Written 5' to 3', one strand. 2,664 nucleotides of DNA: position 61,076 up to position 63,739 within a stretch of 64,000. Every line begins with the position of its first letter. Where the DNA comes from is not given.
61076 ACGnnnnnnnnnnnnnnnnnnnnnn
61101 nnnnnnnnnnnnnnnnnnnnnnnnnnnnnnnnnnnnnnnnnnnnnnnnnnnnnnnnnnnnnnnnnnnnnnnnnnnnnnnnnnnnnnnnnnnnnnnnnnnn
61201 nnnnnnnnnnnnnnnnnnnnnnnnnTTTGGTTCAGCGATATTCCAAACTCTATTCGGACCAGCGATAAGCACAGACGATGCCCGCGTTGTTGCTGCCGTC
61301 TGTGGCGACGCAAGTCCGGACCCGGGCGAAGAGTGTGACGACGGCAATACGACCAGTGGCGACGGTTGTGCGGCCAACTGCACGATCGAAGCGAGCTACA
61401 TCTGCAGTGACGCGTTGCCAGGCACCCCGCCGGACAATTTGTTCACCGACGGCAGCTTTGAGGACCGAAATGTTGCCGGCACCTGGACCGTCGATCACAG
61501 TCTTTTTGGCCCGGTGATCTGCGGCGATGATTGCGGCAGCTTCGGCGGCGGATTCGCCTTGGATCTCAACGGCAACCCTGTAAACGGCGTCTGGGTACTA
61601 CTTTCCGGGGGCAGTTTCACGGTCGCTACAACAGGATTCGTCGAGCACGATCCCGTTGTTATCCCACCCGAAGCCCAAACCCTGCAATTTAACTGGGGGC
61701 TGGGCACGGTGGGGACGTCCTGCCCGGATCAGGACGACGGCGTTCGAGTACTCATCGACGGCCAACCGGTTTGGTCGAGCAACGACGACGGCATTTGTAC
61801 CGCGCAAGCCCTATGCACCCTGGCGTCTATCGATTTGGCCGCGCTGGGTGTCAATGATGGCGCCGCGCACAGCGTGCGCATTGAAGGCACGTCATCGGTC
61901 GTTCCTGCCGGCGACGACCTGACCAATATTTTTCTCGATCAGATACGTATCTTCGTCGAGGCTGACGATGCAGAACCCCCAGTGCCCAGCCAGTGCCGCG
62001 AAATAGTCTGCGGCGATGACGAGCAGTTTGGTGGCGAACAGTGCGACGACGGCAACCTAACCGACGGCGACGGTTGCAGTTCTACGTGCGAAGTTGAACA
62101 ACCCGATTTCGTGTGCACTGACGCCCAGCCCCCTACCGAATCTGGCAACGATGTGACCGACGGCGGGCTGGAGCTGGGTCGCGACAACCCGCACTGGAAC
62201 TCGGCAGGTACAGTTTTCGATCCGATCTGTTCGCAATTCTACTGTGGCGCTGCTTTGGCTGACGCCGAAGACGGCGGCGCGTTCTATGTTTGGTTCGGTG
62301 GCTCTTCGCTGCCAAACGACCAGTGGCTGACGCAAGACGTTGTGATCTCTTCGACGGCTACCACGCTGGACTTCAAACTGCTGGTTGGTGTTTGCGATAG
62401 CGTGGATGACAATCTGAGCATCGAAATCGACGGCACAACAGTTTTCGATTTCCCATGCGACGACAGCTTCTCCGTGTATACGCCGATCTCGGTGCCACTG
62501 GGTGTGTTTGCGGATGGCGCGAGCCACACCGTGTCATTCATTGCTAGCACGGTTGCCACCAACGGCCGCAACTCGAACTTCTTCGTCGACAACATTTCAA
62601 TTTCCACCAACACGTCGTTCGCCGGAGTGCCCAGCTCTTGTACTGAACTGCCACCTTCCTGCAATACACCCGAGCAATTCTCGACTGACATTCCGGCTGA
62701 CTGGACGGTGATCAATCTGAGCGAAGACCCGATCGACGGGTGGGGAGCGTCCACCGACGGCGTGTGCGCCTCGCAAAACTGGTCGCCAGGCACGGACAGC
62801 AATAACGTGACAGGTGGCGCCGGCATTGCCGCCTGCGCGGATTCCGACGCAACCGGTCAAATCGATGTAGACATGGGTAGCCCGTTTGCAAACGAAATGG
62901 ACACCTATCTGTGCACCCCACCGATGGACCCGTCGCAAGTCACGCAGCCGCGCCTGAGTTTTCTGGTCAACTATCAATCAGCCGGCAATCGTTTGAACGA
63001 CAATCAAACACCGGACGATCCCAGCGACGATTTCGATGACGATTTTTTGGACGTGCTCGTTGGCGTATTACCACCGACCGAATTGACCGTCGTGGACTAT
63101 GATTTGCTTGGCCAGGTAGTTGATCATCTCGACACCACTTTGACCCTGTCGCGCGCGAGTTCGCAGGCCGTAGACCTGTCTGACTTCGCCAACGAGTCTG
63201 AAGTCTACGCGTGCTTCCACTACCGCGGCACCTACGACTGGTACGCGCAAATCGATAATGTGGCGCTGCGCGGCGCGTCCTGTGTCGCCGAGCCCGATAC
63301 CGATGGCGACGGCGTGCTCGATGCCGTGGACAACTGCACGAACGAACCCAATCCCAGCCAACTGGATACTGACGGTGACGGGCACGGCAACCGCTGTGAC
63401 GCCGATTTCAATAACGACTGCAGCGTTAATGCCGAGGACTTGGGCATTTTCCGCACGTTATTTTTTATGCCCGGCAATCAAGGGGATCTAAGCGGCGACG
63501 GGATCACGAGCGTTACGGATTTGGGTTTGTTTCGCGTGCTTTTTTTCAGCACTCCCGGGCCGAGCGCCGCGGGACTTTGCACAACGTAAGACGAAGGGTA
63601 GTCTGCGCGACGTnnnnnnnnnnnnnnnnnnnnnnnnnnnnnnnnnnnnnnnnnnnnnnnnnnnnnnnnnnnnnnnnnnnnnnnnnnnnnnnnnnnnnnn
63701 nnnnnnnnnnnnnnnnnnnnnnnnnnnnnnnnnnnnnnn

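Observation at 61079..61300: C9 homopolymer separates the signal peptide from the body of paralog 2 (phase-variation switch, pseudogene or homopolymer error)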

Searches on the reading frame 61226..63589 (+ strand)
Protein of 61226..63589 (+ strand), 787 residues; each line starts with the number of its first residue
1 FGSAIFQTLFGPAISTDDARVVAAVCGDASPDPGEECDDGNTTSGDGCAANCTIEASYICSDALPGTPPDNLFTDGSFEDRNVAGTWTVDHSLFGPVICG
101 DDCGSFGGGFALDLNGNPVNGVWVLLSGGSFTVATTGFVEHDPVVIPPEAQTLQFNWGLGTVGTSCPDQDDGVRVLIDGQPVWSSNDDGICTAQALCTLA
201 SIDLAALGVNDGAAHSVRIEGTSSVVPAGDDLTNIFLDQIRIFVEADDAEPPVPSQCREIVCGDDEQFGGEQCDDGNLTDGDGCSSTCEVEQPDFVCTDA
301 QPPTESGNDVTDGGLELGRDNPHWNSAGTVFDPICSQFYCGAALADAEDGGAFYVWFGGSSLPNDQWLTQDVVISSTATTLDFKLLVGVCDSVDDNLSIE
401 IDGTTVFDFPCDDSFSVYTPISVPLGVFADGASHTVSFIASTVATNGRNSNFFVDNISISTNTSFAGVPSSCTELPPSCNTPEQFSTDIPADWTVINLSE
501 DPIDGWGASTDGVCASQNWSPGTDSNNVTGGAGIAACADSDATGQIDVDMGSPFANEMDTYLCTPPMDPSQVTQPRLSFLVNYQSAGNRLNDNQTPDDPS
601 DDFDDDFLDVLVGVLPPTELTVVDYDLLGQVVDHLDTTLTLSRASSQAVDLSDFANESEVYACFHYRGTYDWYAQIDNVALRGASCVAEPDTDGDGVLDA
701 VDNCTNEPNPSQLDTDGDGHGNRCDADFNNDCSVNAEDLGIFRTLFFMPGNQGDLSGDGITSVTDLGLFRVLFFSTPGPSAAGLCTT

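Call 4: search_protein_families(library=pfam, proteins=[window:61226-63589:+], max_evalue=0.01)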
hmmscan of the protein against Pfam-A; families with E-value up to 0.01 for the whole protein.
window:61226-63589:+ (787 aa): 2 families
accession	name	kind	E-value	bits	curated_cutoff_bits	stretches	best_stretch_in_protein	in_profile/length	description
PF13948.11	DUF4215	-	3e-08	34.2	27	2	26-52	21-46/47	Domain of unknown function (DUF4215)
PF02412.23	TSP_3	-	5.8e-06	26.3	25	1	684-712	10-36/36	Thrombospondin type 3 repeat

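Call 65: search_solved_structures(query=A3, max_evalue=0.01)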
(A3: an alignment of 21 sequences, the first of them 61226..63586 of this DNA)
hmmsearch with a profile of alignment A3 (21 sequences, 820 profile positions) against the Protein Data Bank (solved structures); distinct sequences matched with E-value up to 0.01: 15.
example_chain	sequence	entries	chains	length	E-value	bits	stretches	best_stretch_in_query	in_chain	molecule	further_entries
3fby_A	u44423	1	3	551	2.4e-31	111.8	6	724-773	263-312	Cartilage oligomeric matrix protein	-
2rhp_A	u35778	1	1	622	1.7e-25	92.4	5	723-773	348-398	Thrombospondin-2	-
1yo8_A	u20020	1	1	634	1.9e-25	92.3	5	723-773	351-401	thrombospondin-2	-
1ux6_A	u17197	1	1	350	5.7e-15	57.6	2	723-772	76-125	THROMBOSPONDIN-1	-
8sl1_A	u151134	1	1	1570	2.8e-09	38.8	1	53-94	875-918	Pappalysin-2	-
2y3n_B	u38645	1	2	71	1.3e-05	26.6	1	759-810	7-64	CELLULOSOMAL FAMILY-48 PROCESSIVE GLYCOSIDE HYDROLASE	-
2mte_A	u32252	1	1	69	0.00016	23.1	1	759-807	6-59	Cellulose 1,4-beta-cellobiosidase (reducing end) CelS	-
1daq_A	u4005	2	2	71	0.00016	23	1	759-808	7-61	ENDOGLUCANASE SS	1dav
6kg9_A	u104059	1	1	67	0.00088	20.6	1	759-804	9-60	And cellulose-binding endoglucanase family 9 CelL ortholog dockerin domain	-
6kgc_B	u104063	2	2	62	0.0014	19.9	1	759-802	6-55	And cellulose-binding endoglucanase family 9 CelL ortholog dockerin domain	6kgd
6kge_D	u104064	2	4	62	0.0017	19.6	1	759-802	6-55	And cellulose-binding endoglucanase family 9 CelL ortholog dockerin domain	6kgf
4fl4_A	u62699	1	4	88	0.0019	19.5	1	759-806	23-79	Glycoside hydrolase family 9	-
8x39_A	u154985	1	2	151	0.0039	18.5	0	760-815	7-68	Serine protease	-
2i47_A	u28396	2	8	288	0.0039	18.5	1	32-74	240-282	ADAM 17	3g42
8x3a_A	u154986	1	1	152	0.004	18.5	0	760-815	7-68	Serine protease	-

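Call 66: predict_structure(alignment_id=A3)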
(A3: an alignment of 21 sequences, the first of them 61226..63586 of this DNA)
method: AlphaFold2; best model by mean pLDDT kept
length: 787 residues; sequences in the alignment: 21
mean_pLDDT: 73.1   pTM: 0.46
mean pLDDT of the five models: 73.1, 67.4, 65.9, 64.9, 64.0
residues with pLDDT >= 90: 141; 70-90: 372; 50-70: 159; < 50: 115
segments of 3 or more residues with pLDDT < 50: 1-23, 104-120, 509-513, 515-525, 543-553, 586-605, 634-642, 713-720, 779-784
pLDDT, mean of each block of 10 residues (from residue 1): 26 24 57 67 75 71 69 79 71 74 44 46 78 89 90 88 79 93 85 81 91 93 81 84 75 72 67 74 78 71 72 75 83 69 57 75 86 91 90 90 94 83 92 95 78 90 69 82 83 87 64 42 52 70 41 62 93 88 57 43 61 93 86 46 71 87 82 79 82 68 63 45 65 78 77 72 82 64 40
secondary structure, 60 per line:
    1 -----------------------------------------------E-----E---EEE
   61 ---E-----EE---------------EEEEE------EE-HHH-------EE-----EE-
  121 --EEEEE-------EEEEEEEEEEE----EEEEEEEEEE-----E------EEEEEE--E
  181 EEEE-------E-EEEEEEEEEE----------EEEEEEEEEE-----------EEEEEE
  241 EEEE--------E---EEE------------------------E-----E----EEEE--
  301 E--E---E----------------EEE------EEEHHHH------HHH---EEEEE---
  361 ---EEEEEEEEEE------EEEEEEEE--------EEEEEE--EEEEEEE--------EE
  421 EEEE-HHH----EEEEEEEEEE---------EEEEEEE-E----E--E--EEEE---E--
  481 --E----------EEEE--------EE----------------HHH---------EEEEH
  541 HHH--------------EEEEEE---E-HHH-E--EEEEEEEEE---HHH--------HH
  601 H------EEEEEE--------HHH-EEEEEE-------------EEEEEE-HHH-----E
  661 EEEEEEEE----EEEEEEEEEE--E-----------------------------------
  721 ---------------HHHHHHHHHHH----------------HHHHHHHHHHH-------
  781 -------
elements in order (helices of 4 or more, strands of 3 or more residues): E58-60 E87-91 E123-127 E135-145 E150-159 E172-177 E180-184 E194-203 E214-223 E235-244 E257-259 E295-298 E325-327 E334-336 H337-340 E353-357 E364-373 E380-387 E396-401 E404-410 E419-424 E433-442 E452-458 E471-474 E494-497 E536-539 H540-543 E558-563 E576-584 E608-613 E626-631 E645-650 E660-668 E673-682 H736-746 H763-773

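Call 68: fold_search(model_id=the predicted structure, library=pdb)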
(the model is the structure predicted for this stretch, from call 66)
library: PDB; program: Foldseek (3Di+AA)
matches with E <= 10: 1690; with E <= 0.001: 216
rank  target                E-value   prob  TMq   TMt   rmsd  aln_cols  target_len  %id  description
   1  2e26_A                6.6e-14  1.00  0.15  0.16  26.9       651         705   12  Crystal structure of two repeat fragment of reelin (released 2007-05-22)
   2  3a7q_A                8.7e-14  1.00  0.14  0.16  27.1       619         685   13  Structural basis for specific recognition of reelin by its receptors (released 2010-03-23)
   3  5b4x_A                8.7e-14  1.00  0.15  0.16  27.6       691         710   12  Crystal structure of the ApoER2 ectodomain in complex with the Reelin R56 fragment (released 2017-04-26)
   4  6a48                  1.9e-13  1.00  0.15  0.17  25.9       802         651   11  Crystal structure of reelin N-terminal region (released 2019-06-19)
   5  5b4x_C                5.7e-13  1.00  0.14  0.16  27.5       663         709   13  Crystal structure of the ApoER2 ectodomain in complex with the Reelin R56 fragment (released 2017-04-26)
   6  5x7o_A                1.9e-11  1.00  0.15  0.10  26.1       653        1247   11  Crystal structure of Paenibacillus sp. 598K alpha-1,6-glucosyltransferase (released 2017-07-26)
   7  8w7n                  2.1e-11  1.00  0.14  0.11  26.1       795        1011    8  Crystal structure of the in-cell Cry1Aa purified from Bacillus thuringiensis (released 2024-03-06)
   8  7lyu_B                3.0e-10  1.00  0.14  0.27  18.9       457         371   12  Reelin repeat 8 (released 2022-06-15)
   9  6qev_B                8.7e-10  1.00  0.14  0.08  25.4       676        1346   10  EngBF DARPin Fusion 4b B6 (released 2019-11-06)
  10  2zxq                  2.3e-09  1.00  0.14  0.09  24.0       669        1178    9  Crystal structure of endo-alpha-N-acetylgalactosaminidase from Bifidobacterium longum (EngBF) (released 2009-06-16)
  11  2ygl_A                6.4e-09  1.00  0.12  0.23  19.1       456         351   10  The X-ray crystal structure of tandem CBM51 modules of Sp3GH98, the family 98 glycoside hydrolase from Streptococcus p (released 2011-06-22)
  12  9qxq                  1.4e-08  1.00  0.14  0.11  27.4       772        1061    9  native structure of full-length pesticidal protein Cry1Ca18 at pH9, from crystals formed in vivo (released 2026-02-11)
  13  7lyu_A                1.7e-08  1.00  0.13  0.26  19.0       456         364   13  Reelin repeat 8 (released 2022-06-15)
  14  9h99                  2.5e-08  1.00  0.14  0.11  26.9       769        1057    9  Native structure of the full-length pesticidal protein Cry1Ca18 at pH7, from crystals formed in vivo (released 2025-11-12)
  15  5ej1_B                6.5e-08  1.00  0.11  0.14  26.9       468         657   12  Pre-translocation state of bacterial cellulose synthase (released 2016-03-30)
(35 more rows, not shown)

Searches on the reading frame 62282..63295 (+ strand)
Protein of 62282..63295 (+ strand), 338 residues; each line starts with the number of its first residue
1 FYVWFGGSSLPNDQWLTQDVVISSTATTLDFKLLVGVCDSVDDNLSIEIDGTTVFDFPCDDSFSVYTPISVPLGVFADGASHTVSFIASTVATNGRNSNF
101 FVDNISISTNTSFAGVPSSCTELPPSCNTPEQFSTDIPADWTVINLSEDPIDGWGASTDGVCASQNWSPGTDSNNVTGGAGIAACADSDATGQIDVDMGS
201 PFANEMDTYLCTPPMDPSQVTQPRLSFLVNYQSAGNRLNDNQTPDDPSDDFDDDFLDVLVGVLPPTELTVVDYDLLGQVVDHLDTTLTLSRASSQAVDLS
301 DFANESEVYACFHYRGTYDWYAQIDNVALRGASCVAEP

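Call 34: find_related_loci(query=window:62282-63295:+, collection=metagenome_contigs, flank=5000)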
Query seq(338 aa) (338 aa) in metagenome_contigs; peptide patterns used: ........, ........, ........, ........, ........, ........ (x = any residue, [..] = any of these).
280 stretches matched a pattern; 11 encode a relative of the query (tblastn E <= 1e-3); 11 distinct loci.
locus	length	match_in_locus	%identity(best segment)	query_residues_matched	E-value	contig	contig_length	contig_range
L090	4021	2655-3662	63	1-336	3e-128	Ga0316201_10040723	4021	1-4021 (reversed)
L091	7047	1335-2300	57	1-336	7e-118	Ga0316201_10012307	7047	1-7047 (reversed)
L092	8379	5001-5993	60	1-336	4e-114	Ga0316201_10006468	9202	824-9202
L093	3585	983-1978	57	1-336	4e-113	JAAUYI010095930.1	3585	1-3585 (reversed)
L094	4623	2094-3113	55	1-336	1e-104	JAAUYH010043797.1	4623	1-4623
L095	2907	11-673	62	115-336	3e-70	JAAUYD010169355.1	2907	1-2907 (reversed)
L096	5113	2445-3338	37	1-333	2e-42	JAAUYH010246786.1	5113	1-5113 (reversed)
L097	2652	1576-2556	31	124-329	2e-9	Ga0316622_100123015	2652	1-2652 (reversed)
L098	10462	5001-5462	29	138-331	3e-6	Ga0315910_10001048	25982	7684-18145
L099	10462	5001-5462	28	138-331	4e-5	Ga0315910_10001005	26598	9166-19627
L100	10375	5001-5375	30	179-331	5e-5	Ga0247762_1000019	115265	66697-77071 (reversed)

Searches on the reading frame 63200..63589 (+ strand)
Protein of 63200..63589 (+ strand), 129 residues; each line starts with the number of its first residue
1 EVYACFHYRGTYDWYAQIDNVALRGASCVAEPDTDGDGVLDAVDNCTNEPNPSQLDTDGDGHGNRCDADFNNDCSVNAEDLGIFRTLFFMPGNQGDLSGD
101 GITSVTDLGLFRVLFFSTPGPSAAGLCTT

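Call 30: search_protein_families(library=pfam, proteins=[window:63200-63589:+], max_evalue=0.1)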
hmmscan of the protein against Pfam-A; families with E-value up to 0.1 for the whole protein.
window:63200-63589:+ (129 aa): 1 family
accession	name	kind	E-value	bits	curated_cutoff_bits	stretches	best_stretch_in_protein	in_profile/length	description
PF02412.23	TSP_3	-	2e-08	34.2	25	1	25-54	9-36/36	Thrombospondin type 3 repeat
